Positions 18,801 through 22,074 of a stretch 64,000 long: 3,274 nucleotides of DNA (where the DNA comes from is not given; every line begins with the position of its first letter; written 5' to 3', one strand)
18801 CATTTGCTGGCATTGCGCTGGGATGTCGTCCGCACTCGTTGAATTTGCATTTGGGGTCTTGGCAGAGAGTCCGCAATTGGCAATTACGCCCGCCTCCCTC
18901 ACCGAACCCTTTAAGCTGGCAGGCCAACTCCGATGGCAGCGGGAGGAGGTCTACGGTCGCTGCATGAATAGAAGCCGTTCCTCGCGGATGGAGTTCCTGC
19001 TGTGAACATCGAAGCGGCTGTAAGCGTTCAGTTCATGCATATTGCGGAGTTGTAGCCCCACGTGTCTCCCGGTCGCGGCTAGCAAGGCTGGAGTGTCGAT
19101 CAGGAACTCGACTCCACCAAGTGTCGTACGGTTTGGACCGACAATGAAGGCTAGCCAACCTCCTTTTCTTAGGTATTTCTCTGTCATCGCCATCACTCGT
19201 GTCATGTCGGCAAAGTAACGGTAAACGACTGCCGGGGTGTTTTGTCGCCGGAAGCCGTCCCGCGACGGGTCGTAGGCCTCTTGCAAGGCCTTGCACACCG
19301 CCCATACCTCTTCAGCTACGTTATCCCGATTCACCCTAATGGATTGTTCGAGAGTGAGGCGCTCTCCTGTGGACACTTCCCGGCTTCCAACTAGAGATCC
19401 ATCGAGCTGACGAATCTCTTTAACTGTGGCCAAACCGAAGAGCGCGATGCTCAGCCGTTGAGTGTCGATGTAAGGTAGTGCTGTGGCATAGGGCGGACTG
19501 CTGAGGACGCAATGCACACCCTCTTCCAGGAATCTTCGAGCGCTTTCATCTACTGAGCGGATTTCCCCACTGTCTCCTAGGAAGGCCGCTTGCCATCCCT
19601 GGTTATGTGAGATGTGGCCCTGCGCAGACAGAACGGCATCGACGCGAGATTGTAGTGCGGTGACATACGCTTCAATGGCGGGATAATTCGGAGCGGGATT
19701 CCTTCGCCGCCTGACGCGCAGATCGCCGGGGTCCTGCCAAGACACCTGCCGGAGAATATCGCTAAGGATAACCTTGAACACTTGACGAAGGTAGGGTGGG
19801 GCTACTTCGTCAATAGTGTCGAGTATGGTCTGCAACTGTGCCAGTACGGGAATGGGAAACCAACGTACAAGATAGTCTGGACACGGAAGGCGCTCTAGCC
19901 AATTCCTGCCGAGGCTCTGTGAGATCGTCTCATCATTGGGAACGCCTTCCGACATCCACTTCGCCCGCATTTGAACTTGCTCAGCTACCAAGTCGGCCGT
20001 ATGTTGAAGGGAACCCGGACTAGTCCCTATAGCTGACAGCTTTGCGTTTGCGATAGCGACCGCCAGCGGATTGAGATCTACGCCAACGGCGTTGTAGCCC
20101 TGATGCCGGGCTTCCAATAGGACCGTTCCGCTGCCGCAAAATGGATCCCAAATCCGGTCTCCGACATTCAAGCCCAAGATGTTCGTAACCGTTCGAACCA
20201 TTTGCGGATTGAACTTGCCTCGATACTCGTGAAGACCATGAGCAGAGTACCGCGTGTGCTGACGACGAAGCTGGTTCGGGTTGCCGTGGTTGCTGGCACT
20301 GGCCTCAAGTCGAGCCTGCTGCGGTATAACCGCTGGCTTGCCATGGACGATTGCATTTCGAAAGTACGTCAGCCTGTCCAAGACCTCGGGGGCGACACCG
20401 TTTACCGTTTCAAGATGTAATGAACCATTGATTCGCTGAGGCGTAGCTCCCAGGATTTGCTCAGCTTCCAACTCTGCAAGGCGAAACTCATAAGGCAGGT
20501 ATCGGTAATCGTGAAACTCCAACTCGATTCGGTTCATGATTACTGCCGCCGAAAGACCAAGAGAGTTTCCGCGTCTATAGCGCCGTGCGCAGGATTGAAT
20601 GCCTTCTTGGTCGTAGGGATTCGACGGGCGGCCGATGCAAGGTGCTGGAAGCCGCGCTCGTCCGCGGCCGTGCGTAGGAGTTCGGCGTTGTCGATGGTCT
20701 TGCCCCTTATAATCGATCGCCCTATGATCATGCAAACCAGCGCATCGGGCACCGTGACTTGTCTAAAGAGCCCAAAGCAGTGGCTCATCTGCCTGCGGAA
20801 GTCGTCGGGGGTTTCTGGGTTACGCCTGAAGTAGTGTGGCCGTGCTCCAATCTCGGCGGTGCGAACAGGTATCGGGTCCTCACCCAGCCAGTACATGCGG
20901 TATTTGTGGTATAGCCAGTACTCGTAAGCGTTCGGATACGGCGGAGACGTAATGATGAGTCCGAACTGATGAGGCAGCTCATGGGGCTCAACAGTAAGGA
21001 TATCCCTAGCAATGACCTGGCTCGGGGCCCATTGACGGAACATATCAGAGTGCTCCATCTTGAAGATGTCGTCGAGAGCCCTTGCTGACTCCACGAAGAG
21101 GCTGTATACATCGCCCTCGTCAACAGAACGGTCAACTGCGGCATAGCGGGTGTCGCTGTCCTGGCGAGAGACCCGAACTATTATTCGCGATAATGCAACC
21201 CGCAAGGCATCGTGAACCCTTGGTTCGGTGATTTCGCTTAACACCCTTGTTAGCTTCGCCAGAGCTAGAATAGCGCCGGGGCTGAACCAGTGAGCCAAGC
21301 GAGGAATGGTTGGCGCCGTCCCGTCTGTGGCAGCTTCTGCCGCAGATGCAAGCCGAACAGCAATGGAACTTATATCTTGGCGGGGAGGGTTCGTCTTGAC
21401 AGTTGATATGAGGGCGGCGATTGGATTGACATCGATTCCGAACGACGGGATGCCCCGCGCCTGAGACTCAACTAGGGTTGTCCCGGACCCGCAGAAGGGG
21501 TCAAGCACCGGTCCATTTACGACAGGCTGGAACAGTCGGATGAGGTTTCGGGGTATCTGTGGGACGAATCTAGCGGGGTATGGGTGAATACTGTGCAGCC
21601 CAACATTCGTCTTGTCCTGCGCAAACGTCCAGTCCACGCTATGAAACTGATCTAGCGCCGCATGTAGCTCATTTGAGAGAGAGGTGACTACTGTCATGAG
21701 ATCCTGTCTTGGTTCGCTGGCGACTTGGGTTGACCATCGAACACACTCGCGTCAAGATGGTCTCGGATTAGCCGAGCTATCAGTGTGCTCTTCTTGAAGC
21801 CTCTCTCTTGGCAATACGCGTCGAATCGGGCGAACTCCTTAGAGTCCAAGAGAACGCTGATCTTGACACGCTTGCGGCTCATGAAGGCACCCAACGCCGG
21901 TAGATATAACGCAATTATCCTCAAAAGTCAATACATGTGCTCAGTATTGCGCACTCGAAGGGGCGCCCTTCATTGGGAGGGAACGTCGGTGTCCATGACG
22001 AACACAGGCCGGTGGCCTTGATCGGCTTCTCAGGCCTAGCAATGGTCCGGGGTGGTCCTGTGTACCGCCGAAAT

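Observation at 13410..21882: BfiI-like type IIS R-M system apparently split by a Gabija system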

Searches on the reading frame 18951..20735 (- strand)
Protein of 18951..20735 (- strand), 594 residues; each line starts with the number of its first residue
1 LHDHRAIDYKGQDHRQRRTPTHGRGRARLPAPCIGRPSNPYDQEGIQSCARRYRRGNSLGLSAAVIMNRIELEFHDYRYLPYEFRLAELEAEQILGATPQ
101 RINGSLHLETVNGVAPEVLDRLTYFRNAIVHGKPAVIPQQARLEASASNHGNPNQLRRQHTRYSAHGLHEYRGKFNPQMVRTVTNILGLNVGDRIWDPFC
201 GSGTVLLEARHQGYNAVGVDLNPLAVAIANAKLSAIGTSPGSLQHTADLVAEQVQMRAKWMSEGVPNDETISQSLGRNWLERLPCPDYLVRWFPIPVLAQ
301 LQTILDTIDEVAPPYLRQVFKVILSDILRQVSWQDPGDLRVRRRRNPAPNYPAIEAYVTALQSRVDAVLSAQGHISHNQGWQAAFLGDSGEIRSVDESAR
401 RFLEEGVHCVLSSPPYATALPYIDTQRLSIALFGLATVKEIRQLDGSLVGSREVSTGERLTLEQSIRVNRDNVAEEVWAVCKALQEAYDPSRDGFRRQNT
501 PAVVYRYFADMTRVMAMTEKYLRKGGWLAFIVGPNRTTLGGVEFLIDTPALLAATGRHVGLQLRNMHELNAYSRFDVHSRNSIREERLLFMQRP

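Call 3: search_protein_families(library=pfam, proteins=[window:18951-20735:-], max_evalue=0.01)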
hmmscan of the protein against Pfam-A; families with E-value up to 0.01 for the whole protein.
window:18951-20735:- (594 aa): 6 families
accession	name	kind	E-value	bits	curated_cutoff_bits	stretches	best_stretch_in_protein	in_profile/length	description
PF01555.25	N6_N4_Mtase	-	9.5e-08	32.7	26.7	1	170-230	161-220/221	DNA methylase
PF01170.24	UPF0020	-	1.4e-07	31.9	22.3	1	172-217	9-54/197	RMKL-like, methyltransferase domain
PF02086.21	MethyltransfD12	-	0.00011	22.5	22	1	192-235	21-64/253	D12 class N6 adenine-specific DNA methyltransferase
PF13489.12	Methyltransf_23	-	0.00046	20.4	27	0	191-246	22-61/164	Methyltransferase domain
PF08241.18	Methyltransf_11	-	0.0014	19.7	21.2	0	200-236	5-41/95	Methyltransferase domain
PF13649.12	Methyltransf_25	-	0.0018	19.4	27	0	197-237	3-45/97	Methyltransferase domain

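Call 4: search_protein_families(library=padloc, proteins=[window:18951-20735:-], max_evalue=0.01)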
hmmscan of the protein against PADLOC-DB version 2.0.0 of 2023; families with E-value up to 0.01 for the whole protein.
window:18951-20735:- (594 aa): 44 families (the best 25 are shown)
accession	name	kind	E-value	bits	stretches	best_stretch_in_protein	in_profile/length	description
PDLC03377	MTase_II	-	6.2e-98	326.6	1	72-594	5-504/504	Type II methyltransferase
PDLC03322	MTase_II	-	4.8e-31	106.1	1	158-538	29-380/446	Type II methyltransferase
PDLC03380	MTase_II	-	9.9e-26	88.8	1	158-455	24-307/393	Type II methyltransferase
PDLC03224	MTase_II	-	5.9e-21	72.9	2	165-232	67-134/481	Type II methyltransferase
PDLC03364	MTase_II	-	1.4e-19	68.3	1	164-424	31-257/380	Type II methyltransferase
PDLC03369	MTase_II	-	2.7e-19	67.3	1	158-537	107-474/532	Type II methyltransferase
PDLC03249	MTase_II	-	2.2e-15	54.5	1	155-234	94-181/541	Type II methyltransferase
PDLC03239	MTase_II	-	9.2e-14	49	1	162-237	62-138/442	Type II methyltransferase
PDLC03389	MTase_II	-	5e-13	46.6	1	164-567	55-422/445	Type II methyltransferase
PDLC03325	MTase_II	-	8.5e-12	42.5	1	163-237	62-137/426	Type II methyltransferase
PDLC03362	MTase_II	-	1.1e-11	42.3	2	160-233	38-111/438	Type II methyltransferase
PDLC03351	MTase_II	-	1.1e-10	39.3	1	163-236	119-191/348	Type II methyltransferase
PDLC03387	MTase_II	-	1e-09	35.9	1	173-234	216-276/289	Type II methyltransferase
PDLC04134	mad2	-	1.5e-09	35.3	1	177-237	277-337/492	mads_2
PDLC03353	MTase_II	-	3.7e-09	34.5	1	190-233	207-250/260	Type II methyltransferase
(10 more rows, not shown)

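Call 5: search_protein_families(library=ncbifam, proteins=[window:18951-20537:-], max_evalue=0.01)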
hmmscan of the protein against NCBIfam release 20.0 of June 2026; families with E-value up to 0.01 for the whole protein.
window:18951-20537:- (528 aa): 9 families
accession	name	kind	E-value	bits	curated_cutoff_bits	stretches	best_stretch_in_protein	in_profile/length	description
TIGR01177.1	TIGR01177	hypoth_equivalog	1.8e-08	34.1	316.55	1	108-161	165-218/330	TIGR01177 family methyltransferase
NF042963.1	DUF1156_antiphage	equivalog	5.7e-07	28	1000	1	128-182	186-240/960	anti-phage-associated DUF1156 domain-containing protein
NF009639.0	PRK13168.1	equivalog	0.0012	17.8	458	1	108-168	283-343/446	23S rRNA (uracil(1939)-C(5))-methyltransferase RlmD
NF045667.1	MTase_DVU1556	equivalog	0.0019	17.7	155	1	113-167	10-65/213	DVU_1556 family methyltransferase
NF043040.1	corrin_prot_MT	hypoth_equivalog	0.0033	16.9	180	1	125-171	41-87/216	corrinoid protein-associated methyltransferase CpaM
NF040721.1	Trm14_Arch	equivalog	0.0047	16.1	280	1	105-149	171-215/370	tRNA (guanine(6)-N2)-methyltransferase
TIGR00479.1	rumA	equivalog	0.0057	15.6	183.55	1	109-166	277-336/432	23S rRNA (uracil(1939)-C(5))-methyltransferase RlmD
NF050803.1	DnaMtaseCcrMCaul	equivalog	0.0069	15.3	830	0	124-174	204-254/350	adenine-specific DNA-methyltransferase CcrM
NF040850.1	Trm14_Thcoccales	equivalog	0.0096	14.9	480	0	127-171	219-263/365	tRNA (guanine(6)-N2)-methyltransferase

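Call 38: search_solved_structures(query=window:18951-20537:-, max_evalue=0.01)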
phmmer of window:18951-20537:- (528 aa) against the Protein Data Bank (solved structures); distinct sequences matched with E-value up to 0.01: 9.
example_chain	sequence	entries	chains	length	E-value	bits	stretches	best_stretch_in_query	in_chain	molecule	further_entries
2zie_A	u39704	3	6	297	8.6e-06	27.9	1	124-166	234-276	Putative modification methylase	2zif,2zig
6zxw_G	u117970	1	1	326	1.7e-05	26.9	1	109-161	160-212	tRNA (Guanine(10)-N2)-dimethyltransferase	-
6zxv_A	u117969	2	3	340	1.8e-05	26.8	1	109-161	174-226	tRNA (Guanine(10)-N2)-dimethyltransferase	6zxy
3sm3_A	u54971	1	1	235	0.00084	21.3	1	124-181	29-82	SAM-dependent methyltransferases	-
8urk_A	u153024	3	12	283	0.0017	20.3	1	122-171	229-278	Methyltransferase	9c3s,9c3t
5epe_A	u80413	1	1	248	0.0019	20.2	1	98-177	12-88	SAM-dependent methyltransferase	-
9c3u_A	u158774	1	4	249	0.0046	18.9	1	122-169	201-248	Methyltransferase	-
1ws6_A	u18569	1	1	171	0.0053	18.7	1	127-170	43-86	methyltransferase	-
1nkv_A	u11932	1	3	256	0.0058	18.5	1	102-254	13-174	HYPOTHETICAL PROTEIN yjhP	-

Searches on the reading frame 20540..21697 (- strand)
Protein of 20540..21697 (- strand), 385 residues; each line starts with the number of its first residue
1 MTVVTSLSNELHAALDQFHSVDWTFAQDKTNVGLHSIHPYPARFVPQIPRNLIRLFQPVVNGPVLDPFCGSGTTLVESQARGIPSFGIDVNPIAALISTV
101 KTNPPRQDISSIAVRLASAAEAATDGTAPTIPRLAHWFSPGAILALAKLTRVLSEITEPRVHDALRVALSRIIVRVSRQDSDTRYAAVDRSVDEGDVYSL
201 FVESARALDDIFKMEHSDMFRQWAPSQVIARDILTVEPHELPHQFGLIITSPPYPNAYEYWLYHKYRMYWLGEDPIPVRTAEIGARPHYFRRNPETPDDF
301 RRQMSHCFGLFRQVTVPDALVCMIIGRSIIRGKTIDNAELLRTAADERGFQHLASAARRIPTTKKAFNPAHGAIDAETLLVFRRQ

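Call 3: search_protein_families(library=pfam, proteins=[window:20540-21697:-], max_evalue=0.01)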
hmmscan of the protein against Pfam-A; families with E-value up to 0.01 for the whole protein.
window:20540-21697:- (385 aa): 2 families
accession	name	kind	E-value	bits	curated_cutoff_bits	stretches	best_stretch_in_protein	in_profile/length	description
PF01555.25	N6_N4_Mtase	-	6.2e-11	43.1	26.7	1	35-92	159-213/221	DNA methylase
PF01170.24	UPF0020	-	1.4e-05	25.3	22.3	1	41-78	9-46/197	RMKL-like, methyltransferase domain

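Call 4: search_protein_families(library=padloc, proteins=[window:20540-21697:-], max_evalue=0.01)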
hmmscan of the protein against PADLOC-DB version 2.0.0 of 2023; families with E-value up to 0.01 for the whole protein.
window:20540-21697:- (385 aa): 37 families (the best 25 are shown)
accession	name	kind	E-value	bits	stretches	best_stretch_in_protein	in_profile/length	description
PDLC03364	MTase_II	-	8.6e-104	345.5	1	16-383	14-378/380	Type II methyltransferase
PDLC03322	MTase_II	-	1.3e-32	111.3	1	16-256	18-273/446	Type II methyltransferase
PDLC03239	MTase_II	-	2.7e-25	87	1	34-336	65-380/442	Type II methyltransferase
PDLC03380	MTase_II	-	1.5e-23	81.6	2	20-105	17-101/393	Type II methyltransferase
PDLC03369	MTase_II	-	1.7e-21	74.6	2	25-102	105-182/532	Type II methyltransferase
PDLC03362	MTase_II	-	8.9e-21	72.2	1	25-274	34-291/438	Type II methyltransferase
PDLC03224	MTase_II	-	1e-15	55.7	1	39-274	72-326/481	Type II methyltransferase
PDLC03377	MTase_II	-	1.7e-15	54.6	1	26-102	87-163/504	Type II methyltransferase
PDLC03353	MTase_II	-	1.6e-14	52.1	2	23-91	176-239/260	Type II methyltransferase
PDLC03325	MTase_II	-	2.8e-13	47.4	1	22-121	56-150/426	Type II methyltransferase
PDLC03249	MTase_II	-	1.1e-12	45.6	1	27-103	97-181/541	Type II methyltransferase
PDLC03367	MTase_II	-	2.2e-12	44.1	1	35-109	17-90/633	Type II methyltransferase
PDLC03351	MTase_II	-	1.6e-11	42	1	33-98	121-184/348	Type II methyltransferase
PDLC03360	MTase_II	-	2e-10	38.3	1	22-177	24-183/441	Type II methyltransferase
PDLC03350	MTase_II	-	5.6e-10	37.1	1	16-93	215-286/312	Type II methyltransferase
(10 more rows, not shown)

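Call 5: search_protein_families(library=ncbifam, proteins=[window:20540-21697:-], max_evalue=0.01)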
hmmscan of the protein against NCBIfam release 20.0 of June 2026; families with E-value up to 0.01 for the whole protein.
window:20540-21697:- (385 aa): 4 families
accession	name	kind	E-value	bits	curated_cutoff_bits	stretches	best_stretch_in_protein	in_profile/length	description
TIGR01177.1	TIGR01177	hypoth_equivalog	2.9e-05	23.5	316.55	1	40-91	162-213/330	TIGR01177 family methyltransferase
NF042963.1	DUF1156_antiphage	equivalog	4.7e-05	21.7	1000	0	64-98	187-221/960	anti-phage-associated DUF1156 domain-containing protein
NF040721.1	Trm14_Arch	equivalog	0.00022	20.5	280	1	37-79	168-210/370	tRNA (guanine(6)-N2)-methyltransferase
NF040850.1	Trm14_Thcoccales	equivalog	0.002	17.1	480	1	38-82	196-239/365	tRNA (guanine(6)-N2)-methyltransferase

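Call 37: search_solved_structures(query=window:20540-21697:-, max_evalue=0.01)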
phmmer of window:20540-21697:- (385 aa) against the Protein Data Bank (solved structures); distinct sequences matched with E-value up to 0.01: 4.
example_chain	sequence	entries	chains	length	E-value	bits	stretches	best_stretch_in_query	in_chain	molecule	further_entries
2zie_A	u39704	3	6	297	3.4e-05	26.4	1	32-97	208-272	Putative modification methylase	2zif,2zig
5e71_A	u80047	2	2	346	0.0022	20.4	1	41-119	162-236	N2, N2-dimethylguanosine tRNA methyltransferase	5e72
6zxw_G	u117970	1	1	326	0.0042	19.5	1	41-90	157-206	tRNA (Guanine(10)-N2)-dimethyltransferase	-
6zxv_A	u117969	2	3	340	0.0045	19.4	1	41-90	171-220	tRNA (Guanine(10)-N2)-dimethyltransferase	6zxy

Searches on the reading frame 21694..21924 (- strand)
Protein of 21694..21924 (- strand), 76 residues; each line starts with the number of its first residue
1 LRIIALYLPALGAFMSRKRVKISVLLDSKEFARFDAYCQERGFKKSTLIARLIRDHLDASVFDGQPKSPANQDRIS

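Call 3: search_protein_families(library=pfam, proteins=[window:21694-21924:-], max_evalue=0.01)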
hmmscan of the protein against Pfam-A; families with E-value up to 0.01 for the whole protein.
window:21694-21924:- (76 aa): 0 families

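Call 4: search_protein_families(library=padloc, proteins=[window:21694-21924:-], max_evalue=0.01)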
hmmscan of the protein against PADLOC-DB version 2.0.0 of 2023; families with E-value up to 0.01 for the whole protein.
window:21694-21924:- (76 aa): 0 families

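Call 5: search_protein_families(library=ncbifam, proteins=[window:21694-21924:-], max_evalue=0.01)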
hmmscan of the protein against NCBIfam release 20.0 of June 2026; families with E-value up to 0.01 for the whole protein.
window:21694-21924:- (76 aa): 0 families

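Call 56: search_protein_families(library=phrogs, proteins=[window:21694-21882:-], max_evalue=0.001)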
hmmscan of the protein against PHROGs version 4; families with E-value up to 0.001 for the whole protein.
window:21694-21882:- (62 aa): 0 families

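Call 77: search_solved_structures(query=A6, max_evalue=10, show_alignments=2)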
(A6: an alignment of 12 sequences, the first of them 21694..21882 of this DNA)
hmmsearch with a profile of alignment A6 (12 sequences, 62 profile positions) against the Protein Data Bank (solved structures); distinct sequences matched with E-value up to 10: 32.
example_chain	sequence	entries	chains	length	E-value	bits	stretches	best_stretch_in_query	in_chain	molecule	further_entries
7wjt_A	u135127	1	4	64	0.37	13.9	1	14-47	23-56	Isoform 2 of Transmembrane protein 266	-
4f7r_A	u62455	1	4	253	0.96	12.6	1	26-49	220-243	14-3-3 protein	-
2c63_A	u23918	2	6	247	0.99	12.5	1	26-52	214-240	14-3-3 PROTEIN ETA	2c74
9r2i_A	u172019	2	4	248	1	12.5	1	26-52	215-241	14-3-3 protein eta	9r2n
5yqg_A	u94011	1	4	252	1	12.5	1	26-52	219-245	14-3-3 protein eta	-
5by9_A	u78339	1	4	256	1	12.5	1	26-49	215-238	14-3-3 protein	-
3rdh_A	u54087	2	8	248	1.1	12.4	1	25-47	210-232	14-3-3 protein zeta/delta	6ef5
7d8h_A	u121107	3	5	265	1.1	12.4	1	25-47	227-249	14-3-3 protein zeta/delta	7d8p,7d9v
3uzd_A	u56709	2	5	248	1.1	12.4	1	26-51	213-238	14-3-3 protein gamma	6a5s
2b05_A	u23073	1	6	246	1.1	12.4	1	26-51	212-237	14-3-3 protein gamma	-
6bzd_A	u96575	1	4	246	1.1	12.4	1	26-51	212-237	14-3-3 protein gamma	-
8xi3_F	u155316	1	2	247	1.1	12.4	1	26-51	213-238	14-3-3 protein gamma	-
4e2e_A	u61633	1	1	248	1.1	12.4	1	26-51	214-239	14-3-3 protein gamma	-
8vys_B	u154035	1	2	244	1.1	12.4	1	25-48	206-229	14-3-3 protein zeta/delta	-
1a37_A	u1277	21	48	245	1.1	12.4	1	25-48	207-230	14-3-3 PROTEIN ZETA | 14-3-3 ZETA ISOFORM | 14-3-3 PROTEIN ZETA/DELTA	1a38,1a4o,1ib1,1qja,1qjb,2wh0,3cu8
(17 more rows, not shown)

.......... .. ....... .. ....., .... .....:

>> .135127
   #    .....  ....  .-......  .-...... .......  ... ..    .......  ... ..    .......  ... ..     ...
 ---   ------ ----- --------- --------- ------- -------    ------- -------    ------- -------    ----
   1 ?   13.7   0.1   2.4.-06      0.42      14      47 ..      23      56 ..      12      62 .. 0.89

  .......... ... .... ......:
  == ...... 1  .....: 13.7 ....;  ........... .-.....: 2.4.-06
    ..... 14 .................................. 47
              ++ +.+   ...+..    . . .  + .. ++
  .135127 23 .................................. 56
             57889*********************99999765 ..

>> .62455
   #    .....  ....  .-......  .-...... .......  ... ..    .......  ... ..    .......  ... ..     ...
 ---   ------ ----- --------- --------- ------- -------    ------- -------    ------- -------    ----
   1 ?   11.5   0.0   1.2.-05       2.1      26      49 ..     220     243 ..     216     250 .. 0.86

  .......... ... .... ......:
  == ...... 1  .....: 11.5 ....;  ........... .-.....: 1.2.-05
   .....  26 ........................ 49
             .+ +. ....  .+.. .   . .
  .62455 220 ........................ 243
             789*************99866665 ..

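Call 78: search_protein_families(library=pfam, alignment_id=A6, max_evalue=1)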
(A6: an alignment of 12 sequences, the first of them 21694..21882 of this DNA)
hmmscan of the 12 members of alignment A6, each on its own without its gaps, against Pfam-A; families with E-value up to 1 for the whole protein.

A. member 1, window:21694-21882:- (62 aa): 2 families
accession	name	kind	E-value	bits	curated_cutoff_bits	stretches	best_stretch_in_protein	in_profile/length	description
PF19839.5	RHH_9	-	0.042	14.2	23.4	1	1-43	1-43/65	Ribbon-helix-helix protein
PF10723.15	RepB-RCR_reg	-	0.12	12.8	21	1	3-44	34-78/81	Replication regulatory protein RepB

B. families by the number of members that match (of 12 scanned): 6 families
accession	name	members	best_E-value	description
PF19839.5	RHH_9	12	0.00018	Ribbon-helix-helix protein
PF10723.15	RepB-RCR_reg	9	0.022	Replication regulatory protein RepB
PF09274.16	ParG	1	0.0062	ParG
PF24671.2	DRC7_C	1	0.023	Dynein regulatory complex subunit 7 C-terminal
PF19807.5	DUF6290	1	0.064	Family of unknown function (DUF6290)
PF19361.4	DUF5937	1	0.15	Family of unknown function (DUF5937)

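Call 83: predict_structure(protein=window:21694-21882:-)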
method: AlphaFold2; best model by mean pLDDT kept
length: 62 residues; sequences in the alignment: 1
mean_pLDDT: 65.7   pTM: 0.39
mean pLDDT of the five models: 65.7, 62.3, 57.4, 52.1, 51.2
residues with pLDDT >= 90: 0; 70-90: 28; 50-70: 20; < 50: 14
segments of 3 or more residues with pLDDT < 50: 47-57
pLDDT, mean of each block of 10 residues (from residue 1): 60 75 85 76 54 48 45
secondary structure, 60 per line:
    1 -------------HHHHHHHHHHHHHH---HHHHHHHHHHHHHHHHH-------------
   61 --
elements in order: H14-27 H31-47
